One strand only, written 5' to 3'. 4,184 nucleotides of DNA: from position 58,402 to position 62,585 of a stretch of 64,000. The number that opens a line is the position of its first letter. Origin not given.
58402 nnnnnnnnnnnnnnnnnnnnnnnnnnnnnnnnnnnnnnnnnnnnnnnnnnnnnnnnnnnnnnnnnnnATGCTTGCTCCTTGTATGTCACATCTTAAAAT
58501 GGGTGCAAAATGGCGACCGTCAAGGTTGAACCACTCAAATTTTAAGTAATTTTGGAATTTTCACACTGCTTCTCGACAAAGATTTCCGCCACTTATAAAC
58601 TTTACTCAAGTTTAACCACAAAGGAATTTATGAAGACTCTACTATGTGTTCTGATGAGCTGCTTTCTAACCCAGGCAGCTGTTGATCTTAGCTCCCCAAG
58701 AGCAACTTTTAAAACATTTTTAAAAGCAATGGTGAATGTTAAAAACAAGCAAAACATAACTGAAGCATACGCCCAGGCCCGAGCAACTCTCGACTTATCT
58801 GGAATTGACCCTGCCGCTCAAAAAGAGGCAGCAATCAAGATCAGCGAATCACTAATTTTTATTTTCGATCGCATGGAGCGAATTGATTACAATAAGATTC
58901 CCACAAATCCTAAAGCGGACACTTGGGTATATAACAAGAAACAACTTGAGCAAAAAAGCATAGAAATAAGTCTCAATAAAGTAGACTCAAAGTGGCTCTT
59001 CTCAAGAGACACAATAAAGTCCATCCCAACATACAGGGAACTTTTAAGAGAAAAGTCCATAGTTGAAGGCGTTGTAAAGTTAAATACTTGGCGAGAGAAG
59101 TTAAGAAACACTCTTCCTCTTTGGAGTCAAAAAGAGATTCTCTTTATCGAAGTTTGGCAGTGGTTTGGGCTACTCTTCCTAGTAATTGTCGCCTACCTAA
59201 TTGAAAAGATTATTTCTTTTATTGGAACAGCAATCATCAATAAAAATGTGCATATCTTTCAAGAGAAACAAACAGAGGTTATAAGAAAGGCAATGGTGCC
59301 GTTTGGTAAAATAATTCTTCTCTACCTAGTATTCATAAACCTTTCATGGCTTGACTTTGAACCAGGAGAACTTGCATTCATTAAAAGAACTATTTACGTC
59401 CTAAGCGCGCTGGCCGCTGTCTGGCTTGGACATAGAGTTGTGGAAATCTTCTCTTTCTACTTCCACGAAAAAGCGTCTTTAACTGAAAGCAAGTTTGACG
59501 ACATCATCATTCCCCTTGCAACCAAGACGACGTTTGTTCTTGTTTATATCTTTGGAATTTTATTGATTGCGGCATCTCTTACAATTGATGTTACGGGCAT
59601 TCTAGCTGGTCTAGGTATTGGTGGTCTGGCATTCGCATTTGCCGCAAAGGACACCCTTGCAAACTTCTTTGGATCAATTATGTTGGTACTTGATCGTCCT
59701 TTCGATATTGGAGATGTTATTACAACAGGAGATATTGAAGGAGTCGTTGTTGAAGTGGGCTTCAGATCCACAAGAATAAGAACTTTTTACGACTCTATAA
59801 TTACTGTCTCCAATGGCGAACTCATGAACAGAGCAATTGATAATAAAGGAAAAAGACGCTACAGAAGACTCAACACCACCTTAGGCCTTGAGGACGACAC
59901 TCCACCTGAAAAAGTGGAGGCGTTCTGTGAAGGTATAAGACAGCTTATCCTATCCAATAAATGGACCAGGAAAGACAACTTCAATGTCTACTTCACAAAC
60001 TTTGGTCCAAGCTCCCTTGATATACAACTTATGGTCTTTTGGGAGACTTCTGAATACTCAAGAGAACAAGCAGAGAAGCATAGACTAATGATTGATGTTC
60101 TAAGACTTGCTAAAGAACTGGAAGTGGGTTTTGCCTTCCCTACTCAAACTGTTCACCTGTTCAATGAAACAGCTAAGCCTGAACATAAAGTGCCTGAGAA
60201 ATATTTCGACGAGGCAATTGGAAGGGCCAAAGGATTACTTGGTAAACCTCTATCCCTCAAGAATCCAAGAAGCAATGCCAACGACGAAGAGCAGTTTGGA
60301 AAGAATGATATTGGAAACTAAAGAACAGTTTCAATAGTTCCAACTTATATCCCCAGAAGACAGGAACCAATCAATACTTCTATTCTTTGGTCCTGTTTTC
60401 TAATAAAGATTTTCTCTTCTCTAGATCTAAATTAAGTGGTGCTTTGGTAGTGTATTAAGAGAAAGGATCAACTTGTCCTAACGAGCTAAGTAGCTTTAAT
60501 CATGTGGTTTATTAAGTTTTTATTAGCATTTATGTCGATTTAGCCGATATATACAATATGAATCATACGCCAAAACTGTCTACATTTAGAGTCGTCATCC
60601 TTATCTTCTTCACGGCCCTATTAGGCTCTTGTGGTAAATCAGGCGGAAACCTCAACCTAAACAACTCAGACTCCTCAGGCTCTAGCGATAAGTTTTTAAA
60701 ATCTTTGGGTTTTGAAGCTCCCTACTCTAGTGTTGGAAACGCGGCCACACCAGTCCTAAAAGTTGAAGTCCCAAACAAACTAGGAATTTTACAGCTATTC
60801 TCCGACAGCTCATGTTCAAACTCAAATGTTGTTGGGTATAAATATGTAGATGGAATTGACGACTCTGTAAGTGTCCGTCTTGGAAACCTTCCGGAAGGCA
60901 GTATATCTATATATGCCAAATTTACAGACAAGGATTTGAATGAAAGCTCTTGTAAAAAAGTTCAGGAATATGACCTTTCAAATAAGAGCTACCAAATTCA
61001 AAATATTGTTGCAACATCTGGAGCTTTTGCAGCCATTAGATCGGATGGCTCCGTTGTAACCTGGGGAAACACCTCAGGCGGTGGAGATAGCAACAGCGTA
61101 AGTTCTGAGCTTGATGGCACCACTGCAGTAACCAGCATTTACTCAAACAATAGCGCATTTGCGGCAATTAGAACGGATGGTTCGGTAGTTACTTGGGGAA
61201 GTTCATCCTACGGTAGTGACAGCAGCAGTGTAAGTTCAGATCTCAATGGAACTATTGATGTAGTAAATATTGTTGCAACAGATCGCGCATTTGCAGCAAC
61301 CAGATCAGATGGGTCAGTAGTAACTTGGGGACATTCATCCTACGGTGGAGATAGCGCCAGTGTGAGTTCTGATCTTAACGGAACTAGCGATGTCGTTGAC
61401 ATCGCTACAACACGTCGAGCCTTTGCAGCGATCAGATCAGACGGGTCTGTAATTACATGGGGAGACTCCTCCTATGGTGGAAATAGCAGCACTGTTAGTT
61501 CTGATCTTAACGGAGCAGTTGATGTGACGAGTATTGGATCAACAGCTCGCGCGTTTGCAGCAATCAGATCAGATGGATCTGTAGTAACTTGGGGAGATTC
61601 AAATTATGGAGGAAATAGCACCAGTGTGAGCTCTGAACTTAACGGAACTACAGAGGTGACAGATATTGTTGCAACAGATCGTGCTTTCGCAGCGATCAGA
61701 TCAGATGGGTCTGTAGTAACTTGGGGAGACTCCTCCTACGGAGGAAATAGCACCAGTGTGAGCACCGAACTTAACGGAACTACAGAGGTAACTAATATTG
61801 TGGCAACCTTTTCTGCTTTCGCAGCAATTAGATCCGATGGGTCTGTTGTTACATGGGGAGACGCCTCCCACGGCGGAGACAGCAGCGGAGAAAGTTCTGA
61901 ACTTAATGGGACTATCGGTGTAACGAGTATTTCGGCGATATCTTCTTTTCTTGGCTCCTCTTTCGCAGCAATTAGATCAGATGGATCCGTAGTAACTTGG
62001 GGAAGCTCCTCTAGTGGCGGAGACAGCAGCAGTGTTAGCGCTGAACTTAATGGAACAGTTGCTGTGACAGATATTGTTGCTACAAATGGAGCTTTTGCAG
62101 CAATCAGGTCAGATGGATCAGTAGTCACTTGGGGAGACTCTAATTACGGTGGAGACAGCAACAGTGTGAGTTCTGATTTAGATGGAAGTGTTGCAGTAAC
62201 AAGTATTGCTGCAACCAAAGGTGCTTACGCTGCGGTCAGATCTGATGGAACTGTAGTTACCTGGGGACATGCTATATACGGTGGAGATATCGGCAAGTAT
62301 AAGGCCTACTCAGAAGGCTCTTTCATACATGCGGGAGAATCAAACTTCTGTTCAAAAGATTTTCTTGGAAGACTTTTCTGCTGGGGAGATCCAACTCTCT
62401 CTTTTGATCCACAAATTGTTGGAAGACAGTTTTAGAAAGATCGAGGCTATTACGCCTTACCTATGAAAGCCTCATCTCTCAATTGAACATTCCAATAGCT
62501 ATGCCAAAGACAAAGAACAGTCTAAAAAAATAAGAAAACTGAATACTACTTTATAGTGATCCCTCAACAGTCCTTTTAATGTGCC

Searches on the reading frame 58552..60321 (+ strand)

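Call 82: search_protein_families(library=pfam, proteins=[window:58552-60321:+], max_evalue=0.00001)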
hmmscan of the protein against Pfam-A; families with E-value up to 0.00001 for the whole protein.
window:58552-60321:+ (589 aa): 3 families
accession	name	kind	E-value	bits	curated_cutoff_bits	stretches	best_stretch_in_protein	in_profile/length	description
PF00924.24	MS_channel_2nd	-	1.4e-19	70.4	20.2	1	367-431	1-65/68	Mechanosensitive ion channel, beta-domain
PF21088.3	MS_channel_1st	-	3.2e-06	27.4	23.1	1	326-366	2-42/42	Mechanosensitive ion channel, transmembrane helices 2/3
PF21082.3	MS_channel_3rd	-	9.4e-06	26.4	21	0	442-518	3-82/88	Mechanosensitive ion channel MscS, C-terminal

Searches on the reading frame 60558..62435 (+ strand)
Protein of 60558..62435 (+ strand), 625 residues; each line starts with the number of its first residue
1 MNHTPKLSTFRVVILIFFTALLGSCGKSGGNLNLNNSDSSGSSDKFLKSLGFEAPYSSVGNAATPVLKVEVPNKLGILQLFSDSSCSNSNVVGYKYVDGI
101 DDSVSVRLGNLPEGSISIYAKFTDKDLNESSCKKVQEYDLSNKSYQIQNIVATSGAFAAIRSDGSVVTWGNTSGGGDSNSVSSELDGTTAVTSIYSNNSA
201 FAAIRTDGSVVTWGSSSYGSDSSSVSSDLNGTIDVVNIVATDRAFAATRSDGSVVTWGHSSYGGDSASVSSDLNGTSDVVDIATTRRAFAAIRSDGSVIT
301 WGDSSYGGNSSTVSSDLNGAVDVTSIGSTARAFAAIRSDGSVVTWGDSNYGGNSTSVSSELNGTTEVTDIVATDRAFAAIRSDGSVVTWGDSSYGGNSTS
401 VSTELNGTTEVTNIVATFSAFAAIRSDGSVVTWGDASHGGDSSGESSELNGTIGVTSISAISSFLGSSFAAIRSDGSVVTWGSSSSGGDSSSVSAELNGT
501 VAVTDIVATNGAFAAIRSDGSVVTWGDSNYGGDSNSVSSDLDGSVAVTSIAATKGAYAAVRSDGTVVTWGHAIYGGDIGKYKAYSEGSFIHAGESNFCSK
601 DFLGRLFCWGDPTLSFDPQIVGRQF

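Call 82: search_protein_families(library=pfam, proteins=[window:60558-62435:+], max_evalue=0.00001)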
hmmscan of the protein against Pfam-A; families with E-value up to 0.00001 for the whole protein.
window:60558-62435:+ (625 aa): 2 families
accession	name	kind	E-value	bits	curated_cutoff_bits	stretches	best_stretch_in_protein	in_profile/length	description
PF25390.1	WD40_RLD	-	2.8e-49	168.8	150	4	229-439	87-328/363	RCC1-like domain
PF13540.12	RCC1_2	-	1.2e-39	133.5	22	0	367-395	1-29/30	Regulator of chromosome condensation (RCC1) repeat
